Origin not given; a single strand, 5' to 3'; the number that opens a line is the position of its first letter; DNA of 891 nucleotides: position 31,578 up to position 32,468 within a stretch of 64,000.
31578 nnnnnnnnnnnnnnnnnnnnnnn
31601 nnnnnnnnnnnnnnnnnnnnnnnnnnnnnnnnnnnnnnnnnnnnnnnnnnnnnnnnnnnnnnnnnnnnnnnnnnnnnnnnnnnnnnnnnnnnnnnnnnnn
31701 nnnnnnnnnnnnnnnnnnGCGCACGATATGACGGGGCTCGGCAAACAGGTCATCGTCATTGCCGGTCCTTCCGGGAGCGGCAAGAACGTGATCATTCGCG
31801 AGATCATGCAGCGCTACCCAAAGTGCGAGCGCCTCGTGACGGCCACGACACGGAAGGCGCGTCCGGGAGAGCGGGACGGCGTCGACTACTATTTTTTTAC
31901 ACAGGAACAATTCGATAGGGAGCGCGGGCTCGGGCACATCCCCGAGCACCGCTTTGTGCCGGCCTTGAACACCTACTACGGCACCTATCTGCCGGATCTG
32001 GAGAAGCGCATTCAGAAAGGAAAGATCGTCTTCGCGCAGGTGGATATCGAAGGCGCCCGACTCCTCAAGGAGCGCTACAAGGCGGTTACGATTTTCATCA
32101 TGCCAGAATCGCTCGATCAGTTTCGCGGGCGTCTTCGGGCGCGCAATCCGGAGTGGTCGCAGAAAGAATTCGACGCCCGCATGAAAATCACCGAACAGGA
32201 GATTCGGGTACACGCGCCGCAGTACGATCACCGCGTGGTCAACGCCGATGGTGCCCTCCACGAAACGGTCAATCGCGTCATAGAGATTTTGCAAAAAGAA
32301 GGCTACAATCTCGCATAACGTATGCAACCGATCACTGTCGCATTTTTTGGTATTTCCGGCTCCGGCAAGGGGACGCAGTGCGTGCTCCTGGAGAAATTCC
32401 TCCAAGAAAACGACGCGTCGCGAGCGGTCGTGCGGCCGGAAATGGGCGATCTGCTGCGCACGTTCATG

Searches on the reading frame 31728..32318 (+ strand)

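Call 28: search_protein_families(library=ncbifam, proteins=[window:31728-32318:+], max_evalue=0.00001)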
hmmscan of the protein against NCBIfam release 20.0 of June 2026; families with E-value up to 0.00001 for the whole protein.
window:31728-32318:+ (196 aa): 5 families
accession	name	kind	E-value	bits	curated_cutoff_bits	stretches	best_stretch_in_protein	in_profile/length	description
TIGR03263.1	guanyl_kin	equivalog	7.4e-42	143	160.45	1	7-189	2-179/180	guanylate kinase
NF011325.0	PRK14738.1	equivalog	7.3e-33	113.6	263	1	7-191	14-195/206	guanylate kinase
NF011324.0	PRK14737.1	equivalog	5.4e-27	94.7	318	1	8-187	7-181/187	guanylate kinase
TIGR02322.1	phosphon_PhnN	equivalog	1.6e-12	47.4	156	1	8-190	3-178/179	phosphonate metabolism protein/1,5-bisphosphokinase (PRPP-forming) PhnN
NF007485.0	PRK10078.1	equivalog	3.6e-08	33.3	153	1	7-189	3-175/186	ribose 1,5-bisphosphokinase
